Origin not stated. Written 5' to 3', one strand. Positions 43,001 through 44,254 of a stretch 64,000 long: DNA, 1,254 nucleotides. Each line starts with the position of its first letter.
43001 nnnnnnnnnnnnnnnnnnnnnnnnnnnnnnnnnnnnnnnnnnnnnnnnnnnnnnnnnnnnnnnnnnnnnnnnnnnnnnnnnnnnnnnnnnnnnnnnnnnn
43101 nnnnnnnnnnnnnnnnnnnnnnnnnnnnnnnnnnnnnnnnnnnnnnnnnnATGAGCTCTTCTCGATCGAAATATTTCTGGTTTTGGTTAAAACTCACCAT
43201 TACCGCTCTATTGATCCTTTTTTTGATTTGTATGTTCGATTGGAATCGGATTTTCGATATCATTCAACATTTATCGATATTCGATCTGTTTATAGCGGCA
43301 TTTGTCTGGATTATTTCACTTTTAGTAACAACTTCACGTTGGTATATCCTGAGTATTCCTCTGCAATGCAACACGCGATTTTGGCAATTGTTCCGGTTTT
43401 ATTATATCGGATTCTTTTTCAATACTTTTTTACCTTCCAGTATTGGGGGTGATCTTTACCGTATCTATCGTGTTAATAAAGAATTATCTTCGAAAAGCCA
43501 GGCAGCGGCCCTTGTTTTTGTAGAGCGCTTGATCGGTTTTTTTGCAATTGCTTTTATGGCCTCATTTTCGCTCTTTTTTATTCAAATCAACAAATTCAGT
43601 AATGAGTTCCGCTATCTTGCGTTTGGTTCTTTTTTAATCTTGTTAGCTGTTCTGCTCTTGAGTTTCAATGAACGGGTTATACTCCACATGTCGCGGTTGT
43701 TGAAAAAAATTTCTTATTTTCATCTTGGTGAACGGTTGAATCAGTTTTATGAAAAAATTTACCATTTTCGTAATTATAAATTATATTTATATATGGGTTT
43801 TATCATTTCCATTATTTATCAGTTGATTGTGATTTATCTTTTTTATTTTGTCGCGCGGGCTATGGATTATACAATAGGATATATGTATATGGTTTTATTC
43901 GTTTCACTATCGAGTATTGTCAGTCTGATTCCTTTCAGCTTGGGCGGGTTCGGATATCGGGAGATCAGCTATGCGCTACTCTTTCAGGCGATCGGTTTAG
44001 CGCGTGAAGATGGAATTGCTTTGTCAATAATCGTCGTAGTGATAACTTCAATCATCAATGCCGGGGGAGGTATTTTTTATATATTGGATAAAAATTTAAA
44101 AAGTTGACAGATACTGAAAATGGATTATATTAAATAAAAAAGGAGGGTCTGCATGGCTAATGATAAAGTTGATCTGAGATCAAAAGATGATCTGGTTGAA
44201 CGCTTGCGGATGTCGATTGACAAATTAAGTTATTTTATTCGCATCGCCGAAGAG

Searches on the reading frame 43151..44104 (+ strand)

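Call 56: search_protein_families(library=ncbifam, proteins=[window:43151-44104:+])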
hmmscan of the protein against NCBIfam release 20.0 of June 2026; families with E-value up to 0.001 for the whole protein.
window:43151-44104:+ (318 aa): 3 families
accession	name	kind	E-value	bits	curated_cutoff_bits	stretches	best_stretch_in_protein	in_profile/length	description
TIGR00374.1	TIGR00374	subfamily_domain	7.9e-23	81.4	43.2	1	17-304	3-303/323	flippase-like domain-containing protein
TIGR03476.1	HpnL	subfamily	2.4e-12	46.8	195.65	1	13-293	7-297/318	putative membrane protein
NF033480.1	bifunc_MprF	equivalog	0.00014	20.3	600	1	18-290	15-273/841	bifunctional lysylphosphatidylglycerol flippase/synthetase MprF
